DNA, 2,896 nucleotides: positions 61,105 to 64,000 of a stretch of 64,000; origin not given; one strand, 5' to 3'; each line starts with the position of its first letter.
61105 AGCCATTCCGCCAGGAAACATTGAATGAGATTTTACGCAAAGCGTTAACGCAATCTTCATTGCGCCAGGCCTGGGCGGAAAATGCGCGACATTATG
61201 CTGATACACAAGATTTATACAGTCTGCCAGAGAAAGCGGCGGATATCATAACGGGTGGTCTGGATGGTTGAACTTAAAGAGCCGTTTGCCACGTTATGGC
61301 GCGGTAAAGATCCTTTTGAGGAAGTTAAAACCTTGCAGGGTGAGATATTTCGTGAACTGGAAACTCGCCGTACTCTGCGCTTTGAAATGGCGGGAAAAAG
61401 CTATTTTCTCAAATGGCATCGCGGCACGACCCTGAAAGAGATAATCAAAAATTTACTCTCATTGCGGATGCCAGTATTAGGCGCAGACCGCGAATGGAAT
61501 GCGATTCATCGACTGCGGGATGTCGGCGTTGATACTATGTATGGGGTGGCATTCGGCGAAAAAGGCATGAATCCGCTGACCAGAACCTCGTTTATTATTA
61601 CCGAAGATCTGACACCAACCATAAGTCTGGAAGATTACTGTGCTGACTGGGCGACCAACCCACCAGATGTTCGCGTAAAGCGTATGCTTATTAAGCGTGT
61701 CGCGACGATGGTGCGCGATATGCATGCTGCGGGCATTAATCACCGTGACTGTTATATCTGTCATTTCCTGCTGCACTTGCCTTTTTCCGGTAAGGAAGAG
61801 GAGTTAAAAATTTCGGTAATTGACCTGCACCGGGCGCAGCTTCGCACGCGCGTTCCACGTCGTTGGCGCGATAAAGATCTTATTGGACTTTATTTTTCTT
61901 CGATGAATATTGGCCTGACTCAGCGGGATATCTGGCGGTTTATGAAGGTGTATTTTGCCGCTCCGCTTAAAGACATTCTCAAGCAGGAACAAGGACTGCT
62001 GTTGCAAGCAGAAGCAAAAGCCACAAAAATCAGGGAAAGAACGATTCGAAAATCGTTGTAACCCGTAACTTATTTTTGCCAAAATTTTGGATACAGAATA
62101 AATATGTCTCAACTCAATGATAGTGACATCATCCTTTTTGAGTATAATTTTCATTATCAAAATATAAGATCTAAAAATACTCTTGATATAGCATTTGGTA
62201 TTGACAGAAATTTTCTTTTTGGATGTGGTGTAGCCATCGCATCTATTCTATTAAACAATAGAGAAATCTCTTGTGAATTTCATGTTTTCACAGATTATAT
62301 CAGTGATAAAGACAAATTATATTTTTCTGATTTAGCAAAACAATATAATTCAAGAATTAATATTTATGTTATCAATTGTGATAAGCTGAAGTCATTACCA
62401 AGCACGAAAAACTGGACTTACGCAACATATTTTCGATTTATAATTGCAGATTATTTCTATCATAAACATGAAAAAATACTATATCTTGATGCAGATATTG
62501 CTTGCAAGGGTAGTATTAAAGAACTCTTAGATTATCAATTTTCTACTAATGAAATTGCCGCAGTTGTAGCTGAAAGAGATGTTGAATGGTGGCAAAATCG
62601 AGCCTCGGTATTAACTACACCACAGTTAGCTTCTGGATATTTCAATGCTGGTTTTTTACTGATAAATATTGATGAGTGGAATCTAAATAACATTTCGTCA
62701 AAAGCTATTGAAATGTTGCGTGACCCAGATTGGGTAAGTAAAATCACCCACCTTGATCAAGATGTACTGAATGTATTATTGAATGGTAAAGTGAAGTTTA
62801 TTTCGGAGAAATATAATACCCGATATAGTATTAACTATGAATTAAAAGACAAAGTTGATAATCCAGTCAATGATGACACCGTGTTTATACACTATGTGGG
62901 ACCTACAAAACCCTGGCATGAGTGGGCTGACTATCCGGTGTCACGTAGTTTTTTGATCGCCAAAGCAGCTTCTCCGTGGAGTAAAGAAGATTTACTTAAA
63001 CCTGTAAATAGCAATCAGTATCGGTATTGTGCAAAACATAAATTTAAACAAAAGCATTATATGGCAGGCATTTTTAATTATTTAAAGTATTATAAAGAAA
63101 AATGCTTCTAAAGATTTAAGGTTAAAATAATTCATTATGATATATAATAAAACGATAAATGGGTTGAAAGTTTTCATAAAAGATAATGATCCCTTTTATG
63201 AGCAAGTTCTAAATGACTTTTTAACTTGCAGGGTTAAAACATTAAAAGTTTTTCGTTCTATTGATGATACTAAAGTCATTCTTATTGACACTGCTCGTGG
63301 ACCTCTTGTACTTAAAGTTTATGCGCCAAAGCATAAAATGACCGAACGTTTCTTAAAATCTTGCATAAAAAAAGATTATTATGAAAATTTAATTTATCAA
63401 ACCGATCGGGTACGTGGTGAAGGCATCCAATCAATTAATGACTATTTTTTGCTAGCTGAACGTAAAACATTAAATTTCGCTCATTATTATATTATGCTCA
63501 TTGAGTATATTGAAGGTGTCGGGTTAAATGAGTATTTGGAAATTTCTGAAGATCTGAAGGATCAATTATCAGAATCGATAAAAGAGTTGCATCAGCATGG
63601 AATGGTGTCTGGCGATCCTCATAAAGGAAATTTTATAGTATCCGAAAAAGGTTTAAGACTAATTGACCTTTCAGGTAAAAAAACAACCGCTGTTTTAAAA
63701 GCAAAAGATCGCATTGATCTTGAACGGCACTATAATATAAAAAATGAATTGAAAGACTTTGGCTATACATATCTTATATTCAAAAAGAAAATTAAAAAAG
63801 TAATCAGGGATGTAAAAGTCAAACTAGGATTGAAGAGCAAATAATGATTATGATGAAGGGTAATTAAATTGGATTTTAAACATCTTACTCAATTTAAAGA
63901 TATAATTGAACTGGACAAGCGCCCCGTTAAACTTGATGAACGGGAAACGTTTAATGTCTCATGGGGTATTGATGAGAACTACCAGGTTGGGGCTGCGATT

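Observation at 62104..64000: AT-rich outer-core LPS block with a non-K-12 gene order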

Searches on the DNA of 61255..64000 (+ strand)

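Call 3: search_dna_similar(query=window:62000-64000:+, collection=ecoli_genomes, mode=near, max_rows=25)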
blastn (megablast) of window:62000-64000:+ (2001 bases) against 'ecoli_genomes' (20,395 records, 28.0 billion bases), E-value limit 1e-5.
Records with a match: 3881; places in all: 3883; records where one place covers at least 80% of the query: 1364.
Genomes with a match: 3881 of 5426; with a place that covers at least 80% of the query: 1364. Places per genome that has any: lowest 1, median 1, highest 3. On chromosomes: 3882 places; on plasmids: 1.
Best place of each record, by identity: >=99% 1106; 95-99% 2775.
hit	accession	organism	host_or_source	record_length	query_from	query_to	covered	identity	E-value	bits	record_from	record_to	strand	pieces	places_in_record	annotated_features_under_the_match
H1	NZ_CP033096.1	Escherichia coli strain CP53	pig feces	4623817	1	2001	100%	100.0%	0e+0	3696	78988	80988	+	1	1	waaO: lipopolysaccharide 3-alpha-galactosyltransferase | rfaY: lipopolysaccharide core heptose(II) kinase RfaY | UDP-glucose--(galactosyl) LPS alpha1,2-glucosyltransferase | rfaP: lipopolysaccharide core heptose(I) kinase RfaP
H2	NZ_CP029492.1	Escherichia coli strain HS30-1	Homo sapiens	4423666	1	2001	100%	100.0%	0e+0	3696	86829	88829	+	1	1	waaO: lipopolysaccharide 3-alpha-galactosyltransferase | rfaY: lipopolysaccharide core heptose(II) kinase RfaY | glycosyltransferase family 8 protein | rfaP: lipopolysaccharide core heptose(I) kinase RfaP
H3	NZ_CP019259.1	Escherichia coli strain 13C1065T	chicken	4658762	1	2001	100%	100.0%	0e+0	3696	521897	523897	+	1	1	waaO: lipopolysaccharide 3-alpha-galactosyltransferase | rfaY: lipopolysaccharide core heptose(II) kinase RfaY | UDP-glucose--(galactosyl) LPS alpha1,2-glucosyltransferase | rfaP: lipopolysaccharide core heptose(I) kinase RfaP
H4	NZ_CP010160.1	Escherichia coli strain H1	not applicable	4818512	1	2001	100%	100.0%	0e+0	3696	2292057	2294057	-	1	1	waaO: lipopolysaccharide 3-alpha-galactosyltransferase | rfaY: lipopolysaccharide core heptose(II) kinase RfaY | UDP-glucose--(galactosyl) LPS alpha1,2-glucosyltransferase | rfaP: lipopolysaccharide core heptose(I) kinase RfaP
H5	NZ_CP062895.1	Escherichia coli strain Res13-Lact-ER02-39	Sus scrofa domesticus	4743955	1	2001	100%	100.0%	0e+0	3696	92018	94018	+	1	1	waaO: lipopolysaccharide 3-alpha-galactosyltransferase | rfaY: lipopolysaccharide core heptose(II) kinase RfaY | UDP-glucose--(galactosyl) LPS alpha1,2-glucosyltransferase | rfaP: lipopolysaccharide core heptose(I) kinase RfaP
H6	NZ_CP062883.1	Escherichia coli strain Res13-Lact-PEA06-10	Sus scrofa domesticus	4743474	1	2001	100%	100.0%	0e+0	3696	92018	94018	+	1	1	waaO: lipopolysaccharide 3-alpha-galactosyltransferase | rfaY: lipopolysaccharide core heptose(II) kinase RfaY | UDP-glucose--(galactosyl) LPS alpha1,2-glucosyltransferase | rfaP: lipopolysaccharide core heptose(I) kinase RfaP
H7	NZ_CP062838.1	Escherichia coli strain Res13-Lact-PER02-33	Sus scrofa domesticus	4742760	1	2001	100%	100.0%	0e+0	3696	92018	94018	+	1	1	waaO: lipopolysaccharide 3-alpha-galactosyltransferase | rfaY: lipopolysaccharide core heptose(II) kinase RfaY | UDP-glucose--(galactosyl) LPS alpha1,2-glucosyltransferase | rfaP: lipopolysaccharide core heptose(I) kinase RfaP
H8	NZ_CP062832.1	Escherichia coli strain Res13-Lact-PER04-33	Sus scrofa domesticus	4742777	1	2001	100%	100.0%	0e+0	3696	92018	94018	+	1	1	waaO: lipopolysaccharide 3-alpha-galactosyltransferase | rfaY: lipopolysaccharide core heptose(II) kinase RfaY | UDP-glucose--(galactosyl) LPS alpha1,2-glucosyltransferase | rfaP: lipopolysaccharide core heptose(I) kinase RfaP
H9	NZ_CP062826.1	Escherichia coli strain Res13-Lact-PER12-33-A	Sus scrofa domesticus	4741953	1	2001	100%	100.0%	0e+0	3696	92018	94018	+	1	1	waaO: lipopolysaccharide 3-alpha-galactosyltransferase | rfaY: lipopolysaccharide core heptose(II) kinase RfaY | UDP-glucose--(galactosyl) LPS alpha1,2-glucosyltransferase | rfaP: lipopolysaccharide core heptose(I) kinase RfaP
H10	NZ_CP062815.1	Escherichia coli strain Res13-Sevr-PER06-05-b-A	Sus scrofa domesticus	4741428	1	2001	100%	100.0%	0e+0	3696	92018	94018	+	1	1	waaO: lipopolysaccharide 3-alpha-galactosyltransferase | rfaY: lipopolysaccharide core heptose(II) kinase RfaY | UDP-glucose--(galactosyl) LPS alpha1,2-glucosyltransferase | rfaP: lipopolysaccharide core heptose(I) kinase RfaP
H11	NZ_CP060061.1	Escherichia coli strain G6/7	Homo sapiens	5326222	1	2001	100%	100.0%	0e+0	3696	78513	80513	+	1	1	waaO: lipopolysaccharide 3-alpha-galactosyltransferase | rfaY: lipopolysaccharide core heptose(II) kinase RfaY | UDP-glucose--(galactosyl) LPS alpha1,2-glucosyltransferase | rfaP: lipopolysaccharide core heptose(I) kinase RfaP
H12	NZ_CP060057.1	Escherichia coli strain G8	Homo sapiens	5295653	1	2001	100%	100.0%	0e+0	3696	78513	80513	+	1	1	waaO: lipopolysaccharide 3-alpha-galactosyltransferase | rfaY: lipopolysaccharide core heptose(II) kinase RfaY | UDP-glucose--(galactosyl) LPS alpha1,2-glucosyltransferase | rfaP: lipopolysaccharide core heptose(I) kinase RfaP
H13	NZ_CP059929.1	Escherichia coli strain 162.2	Turkey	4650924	1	2001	100%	100.0%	0e+0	3696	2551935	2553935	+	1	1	waaO: lipopolysaccharide 3-alpha-galactosyltransferase | rfaY: lipopolysaccharide core heptose(II) kinase RfaY | UDP-glucose--(galactosyl) LPS alpha1,2-glucosyltransferase | rfaP: lipopolysaccharide core heptose(I) kinase RfaP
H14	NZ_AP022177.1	Escherichia coli strain WP7-S17-ESBL-04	-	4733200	1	2001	100%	100.0%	0e+0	3696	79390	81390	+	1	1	waaO: lipopolysaccharide 3-alpha-galactosyltransferase | rfaY: lipopolysaccharide core heptose(II) kinase RfaY | glycosyltransferase family 8 protein | rfaP: lipopolysaccharide core heptose(I) kinase RfaP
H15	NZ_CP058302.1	Escherichia coli strain AH65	chicken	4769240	1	2001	100%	100.0%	0e+0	3696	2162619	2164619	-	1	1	waaO: lipopolysaccharide 3-alpha-galactosyltransferase | rfaY: lipopolysaccharide core heptose(II) kinase RfaY | glycosyltransferase family 8 protein | rfaP: lipopolysaccharide core heptose(I) kinase RfaP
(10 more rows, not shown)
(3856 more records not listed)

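Call 5: get_annotated_region(hit=H1, flank=9000)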
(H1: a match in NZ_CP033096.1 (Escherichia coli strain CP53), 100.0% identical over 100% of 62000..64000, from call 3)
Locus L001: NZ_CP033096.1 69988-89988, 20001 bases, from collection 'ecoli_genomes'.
description: Escherichia coli strain CP53 chromosome, complete genome
organism: Escherichia coli strain CP53 (NCBI taxid 562)
replicon: chromosome; assembly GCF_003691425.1
host: -; source: pig feces; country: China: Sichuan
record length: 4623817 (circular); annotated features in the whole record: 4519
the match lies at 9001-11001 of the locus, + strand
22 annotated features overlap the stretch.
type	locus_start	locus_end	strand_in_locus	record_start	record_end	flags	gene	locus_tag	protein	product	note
CDS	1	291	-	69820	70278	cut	dut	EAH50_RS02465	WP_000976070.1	dUTP diphosphatase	-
CDS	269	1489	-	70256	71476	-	coaBC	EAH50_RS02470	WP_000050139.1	bifunctional phosphopantothenoylcysteine decarboxylase/phosphopantothenate--cysteine ligase CoaBC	-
CDS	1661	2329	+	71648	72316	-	radC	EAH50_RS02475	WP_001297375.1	RadC family protein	-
CDS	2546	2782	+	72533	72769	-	rpmB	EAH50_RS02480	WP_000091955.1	50S ribosomal protein L28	-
CDS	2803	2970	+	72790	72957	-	rpmG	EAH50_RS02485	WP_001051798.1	50S ribosomal protein L33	-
CDS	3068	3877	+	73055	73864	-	mutM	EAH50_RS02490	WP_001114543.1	bifunctional DNA-formamidopyrimidine glycosylase/DNA-(apurinic or apyrimidinic site) lyase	-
CDS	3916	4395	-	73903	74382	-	coaD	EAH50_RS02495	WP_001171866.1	pantetheine-phosphate adenylyltransferase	-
CDS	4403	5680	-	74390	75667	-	waaA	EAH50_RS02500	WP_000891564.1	lipid IV(A) 3-deoxy-D-manno-octulosonic acid transferase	-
CDS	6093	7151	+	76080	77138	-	rfaQ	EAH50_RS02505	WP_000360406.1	lipopolysaccharide core heptosyltransferase RfaQ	-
CDS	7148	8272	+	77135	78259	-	waaG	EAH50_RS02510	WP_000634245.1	glycosyltransferase family 4 protein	-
CDS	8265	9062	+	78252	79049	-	rfaP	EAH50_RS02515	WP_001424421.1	lipopolysaccharide core heptose(I) kinase RfaP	-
CDS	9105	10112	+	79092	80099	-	waaO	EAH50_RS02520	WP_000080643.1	lipopolysaccharide 3-alpha-galactosyltransferase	-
CDS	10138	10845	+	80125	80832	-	rfaY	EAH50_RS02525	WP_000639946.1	lipopolysaccharide core heptose(II) kinase RfaY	-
CDS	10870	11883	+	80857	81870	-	-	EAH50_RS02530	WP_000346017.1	UDP-glucose--(galactosyl) LPS alpha1,2-glucosyltransferase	-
CDS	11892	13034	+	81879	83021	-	-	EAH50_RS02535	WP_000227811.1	lipopolysaccharide N-acetylglucosaminyltransferase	-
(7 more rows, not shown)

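Call 14: search_dna_similar(query=window:61255-64000:+, collection=ecoli_genomes, mode=distant, max_rows=40, rows=spread)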
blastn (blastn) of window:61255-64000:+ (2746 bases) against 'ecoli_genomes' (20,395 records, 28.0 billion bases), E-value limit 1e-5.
Records with a match: 5428; places in all: 7033; records where one place covers at least 80% of the query: 1364.
Genomes with a match: 5425 of 5426; with a place that covers at least 80% of the query: 1364. Places per genome that has any: lowest 1, median 1, highest 3. On chromosomes: 7030 places; on plasmids: 3.
Best place of each record, by identity: >=99% 1096; 95-99% 273; 90-95% 2; 80-90% 2361; 60-80% 1696.
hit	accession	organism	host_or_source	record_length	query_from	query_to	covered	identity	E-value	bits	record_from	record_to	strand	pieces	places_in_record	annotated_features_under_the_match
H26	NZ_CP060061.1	Escherichia coli strain G6/7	Homo sapiens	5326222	1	2746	100%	100.0%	0e+0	4953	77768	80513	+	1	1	waaO: lipopolysaccharide 3-alpha-galactosyltransferase | rfaP: lipopolysaccharide core heptose(I) kinase RfaP | rfaY: lipopolysaccharide core heptose(II) kinase RfaY | UDP-glucose--(galactosyl) LPS alpha1,2-glucosyltransferase | waaG: glycosyltransferase family 4 protein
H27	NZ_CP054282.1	Escherichia coli strain IDR1900005638-01-02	Homo sapiens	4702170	1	2746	100%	99.5%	0e+0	4894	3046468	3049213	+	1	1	waaO: lipopolysaccharide 3-alpha-galactosyltransferase | rfaP: lipopolysaccharide core heptose(I) kinase RfaP | rfaY: lipopolysaccharide core heptose(II) kinase RfaY | UDP-glucose--(galactosyl) LPS alpha1,2-glucosyltransferase | waaG: glycosyltransferase family 4 protein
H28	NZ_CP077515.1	Escherichia coli O111:H8 strain 7-27 20A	bovine feces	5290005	1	2746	100%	99.4%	0e+0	4876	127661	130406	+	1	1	waaO: lipopolysaccharide 3-alpha-galactosyltransferase | rfaP: lipopolysaccharide core heptose(I) kinase RfaP | rfaY: lipopolysaccharide core heptose(II) kinase RfaY | UDP-glucose--(galactosyl) LPS alpha1,2-glucosyltransferase | waaG: glycosyltransferase family 4 protein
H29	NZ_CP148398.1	Escherichia coli strain Z1323HEC0009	Homo sapiens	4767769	1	2746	100%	99.3%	0e+0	4872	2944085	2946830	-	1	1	waaO: lipopolysaccharide 3-alpha-galactosyltransferase | rfaP: lipopolysaccharide core heptose(I) kinase RfaP | rfaY: lipopolysaccharide core heptose(II) kinase RfaY | UDP-glucose--(galactosyl) LPS alpha1,2-glucosyltransferase | waaG: glycosyltransferase family 4 protein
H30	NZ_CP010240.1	Escherichia coli strain C7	cow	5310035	1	2746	100%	99.3%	0e+0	4863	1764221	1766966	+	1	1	waaO: lipopolysaccharide 3-alpha-galactosyltransferase | rfaP: lipopolysaccharide core heptose(I) kinase RfaP | rfaY: lipopolysaccharide core heptose(II) kinase RfaY | UDP-glucose--(galactosyl) LPS alpha1,2-glucosyltransferase | waaG: glycosyltransferase family 4 protein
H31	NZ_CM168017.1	Escherichia coli strain PEC178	Sus scrofa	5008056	1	2746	100%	99.3%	0e+0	4863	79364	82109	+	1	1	waaO: lipopolysaccharide 3-alpha-galactosyltransferase | rfaP: lipopolysaccharide core heptose(I) kinase RfaP | rfaY: lipopolysaccharide core heptose(II) kinase RfaY | UDP-glucose--(galactosyl) LPS alpha1,2-glucosyltransferase | waaG: glycosyltransferase family 4 protein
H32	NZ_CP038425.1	Escherichia coli O157:H7 strain 2571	bovine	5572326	1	2746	100%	99.2%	0e+0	4849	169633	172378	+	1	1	waaO: lipopolysaccharide 3-alpha-galactosyltransferase | rfaP: lipopolysaccharide core heptose(I) kinase RfaP | rfaY: lipopolysaccharide core heptose(II) kinase RfaY | UDP-glucose--(galactosyl) LPS alpha1,2-glucosyltransferase | waaG: glycosyltransferase family 4 protein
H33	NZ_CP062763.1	Escherichia coli O157:H7 strain Z885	Bovine Faeces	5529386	1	2746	100%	99.2%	0e+0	4849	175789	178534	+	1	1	waaO: lipopolysaccharide 3-alpha-galactosyltransferase | rfaP: lipopolysaccharide core heptose(I) kinase RfaP | rfaY: lipopolysaccharide core heptose(II) kinase RfaY | UDP-glucose--(galactosyl) LPS alpha1,2-glucosyltransferase | waaG: glycosyltransferase family 4 protein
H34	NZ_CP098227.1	Escherichia coli strain XJ6-3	bovine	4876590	1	2746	100%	98.4%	0e+0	4759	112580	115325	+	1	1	waaO: lipopolysaccharide 3-alpha-galactosyltransferase | rfaP: lipopolysaccharide core heptose(I) kinase RfaP | rfaY: lipopolysaccharide core heptose(II) kinase RfaY | glycosyltransferase family 8 protein | waaG: glycosyltransferase family 4 protein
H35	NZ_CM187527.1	Escherichia coli strain capsule spontaneous mutant 26a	lab isolate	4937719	1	2746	100%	98.4%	0e+0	4754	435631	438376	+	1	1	waaO: lipopolysaccharide 3-alpha-galactosyltransferase | rfaP: lipopolysaccharide core heptose(I) kinase RfaP | rfaY: lipopolysaccharide core heptose(II) kinase RfaY | UDP-glucose--(galactosyl) LPS alpha1,2-glucosyltransferase | waaG: glycosyltransferase family 4 protein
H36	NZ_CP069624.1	Escherichia coli strain PBP8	not applicable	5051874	1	2426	68%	80.4%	0e+0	1685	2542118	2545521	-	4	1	waaO: lipopolysaccharide 3-alpha-galactosyltransferase | glycosyltransferase family 8 protein | rfaP: lipopolysaccharide core heptose(I) kinase RfaP | rfaY: lipopolysaccharide core heptose(II) kinase RfaY | waaG: glycosyltransferase family 4 protein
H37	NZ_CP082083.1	Escherichia coli strain MS20654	Homo sapiens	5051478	1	2426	68%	79.9%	0e+0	1646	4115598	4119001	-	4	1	waaO: lipopolysaccharide 3-alpha-galactosyltransferase | glycosyltransferase family 8 protein | rfaP: lipopolysaccharide core heptose(I) kinase RfaP | rfaY: lipopolysaccharide core heptose(II) kinase RfaY | waaG: glycosyltransferase family 4 protein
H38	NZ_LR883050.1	Escherichia coli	-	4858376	1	2426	65%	81.5%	0e+0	1684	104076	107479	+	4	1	waaO: lipopolysaccharide 3-alpha-galactosyltransferase | glycosyltransferase family 8 protein | rfaP: lipopolysaccharide core heptose(I) kinase RfaP | rfaY: lipopolysaccharide core heptose(II) kinase RfaY | waaG: glycosyltransferase family 4 protein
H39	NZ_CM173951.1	Escherichia coli strain E66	Homo sapiens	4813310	1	2426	65%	81.5%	0e+0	1680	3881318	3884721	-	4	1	waaO: lipopolysaccharide 3-alpha-galactosyltransferase | glycosyltransferase family 8 protein | rfaP: lipopolysaccharide core heptose(I) kinase RfaP | rfaY: lipopolysaccharide core heptose(II) kinase RfaY | waaG: glycosyltransferase family 4 protein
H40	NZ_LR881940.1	Escherichia coli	Sus scrofa domesticus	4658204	1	2426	62%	82.8%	0e+0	1713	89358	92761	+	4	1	waaO: lipopolysaccharide 3-alpha-galactosyltransferase | glycosyltransferase family 8 protein | rfaP: lipopolysaccharide core heptose(I) kinase RfaP | rfaY: lipopolysaccharide core heptose(II) kinase RfaY | waaG: glycosyltransferase family 4 protein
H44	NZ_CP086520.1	Escherichia coli strain Ec-042-T20-ESBL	Homo sapiens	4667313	1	2277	59%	83.5%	0e+0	1699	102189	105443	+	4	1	waaO: lipopolysaccharide 3-alpha-galactosyltransferase | glycosyltransferase family 8 protein | rfaP: lipopolysaccharide core heptose(I) kinase RfaP | rfaY: lipopolysaccharide core heptose(II) kinase RfaY | waaG: glycosyltransferase family 4 protein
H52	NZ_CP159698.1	Escherichia coli strain Z142-2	hospital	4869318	1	2277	56%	84.1%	0e+0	1663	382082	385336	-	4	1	waaO: lipopolysaccharide 3-alpha-galactosyltransferase | glycosyltransferase | rfaP: lipopolysaccharide core heptose(I) kinase RfaP | rfaY: lipopolysaccharide core heptose(II) kinase RfaY | waaG: glycosyltransferase family 4 protein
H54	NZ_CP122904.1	Escherichia coli strain ETEC1706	Sus scrofa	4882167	927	2524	53%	66.9%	8e-58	390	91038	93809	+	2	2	rfaJ: lipopolysaccharide 1,2-glucosyltransferase RfaJ | waaO: lipopolysaccharide 3-alpha-galactosyltransferase | rfaY: lipopolysaccharide core heptose(II) kinase RfaY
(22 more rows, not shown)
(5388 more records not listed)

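Call 16: get_annotated_region(hit=H36, flank=7000)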
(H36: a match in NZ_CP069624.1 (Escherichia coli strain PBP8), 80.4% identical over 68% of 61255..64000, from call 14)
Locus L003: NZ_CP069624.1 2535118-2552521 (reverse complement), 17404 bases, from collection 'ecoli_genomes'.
description: Escherichia coli strain PBP8 chromosome, complete genome
organism: Escherichia coli strain PBP8 (NCBI taxid 562)
replicon: chromosome; assembly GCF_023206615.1
host: not applicable; source: -; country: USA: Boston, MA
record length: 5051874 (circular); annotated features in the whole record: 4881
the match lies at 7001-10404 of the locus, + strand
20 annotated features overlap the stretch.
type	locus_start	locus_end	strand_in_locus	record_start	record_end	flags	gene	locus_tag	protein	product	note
CDS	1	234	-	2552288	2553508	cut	coaBC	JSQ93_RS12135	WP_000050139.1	bifunctional phosphopantothenoylcysteine decarboxylase/phosphopantothenate--cysteine ligase CoaBC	-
CDS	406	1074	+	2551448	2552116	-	radC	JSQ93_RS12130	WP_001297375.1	RadC family protein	-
CDS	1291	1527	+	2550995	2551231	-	rpmB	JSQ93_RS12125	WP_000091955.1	50S ribosomal protein L28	-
CDS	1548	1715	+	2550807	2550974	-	rpmG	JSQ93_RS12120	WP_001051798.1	50S ribosomal protein L33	-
CDS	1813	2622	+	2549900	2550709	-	mutM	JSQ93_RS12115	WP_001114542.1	bifunctional DNA-formamidopyrimidine glycosylase/DNA-(apurinic or apyrimidinic site) lyase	-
CDS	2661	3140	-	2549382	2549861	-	coaD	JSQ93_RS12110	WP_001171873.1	pantetheine-phosphate adenylyltransferase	-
CDS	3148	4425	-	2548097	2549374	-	waaA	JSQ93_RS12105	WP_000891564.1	lipid IV(A) 3-deoxy-D-manno-octulosonic acid transferase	-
CDS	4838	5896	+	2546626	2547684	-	rfaQ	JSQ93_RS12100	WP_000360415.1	lipopolysaccharide core heptosyltransferase RfaQ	-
CDS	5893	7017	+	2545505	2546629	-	waaG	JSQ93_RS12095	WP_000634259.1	glycosyltransferase family 4 protein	-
CDS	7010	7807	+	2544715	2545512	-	rfaP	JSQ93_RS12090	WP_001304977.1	lipopolysaccharide core heptose(I) kinase RfaP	-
CDS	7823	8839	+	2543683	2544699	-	waaO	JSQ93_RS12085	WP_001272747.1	lipopolysaccharide 3-alpha-galactosyltransferase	-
CDS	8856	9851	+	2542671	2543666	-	-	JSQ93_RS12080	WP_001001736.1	glycosyltransferase family 8 protein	-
CDS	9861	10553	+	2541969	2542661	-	rfaY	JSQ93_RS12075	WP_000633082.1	lipopolysaccharide core heptose(II) kinase RfaY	-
CDS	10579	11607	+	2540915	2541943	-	-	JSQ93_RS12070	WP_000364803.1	UDP-galactose--(galactosyl) LPS alpha1,2-galactosyltransferase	-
CDS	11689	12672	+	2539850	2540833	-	-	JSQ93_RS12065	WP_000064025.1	glycosyltransferase family 2 protein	-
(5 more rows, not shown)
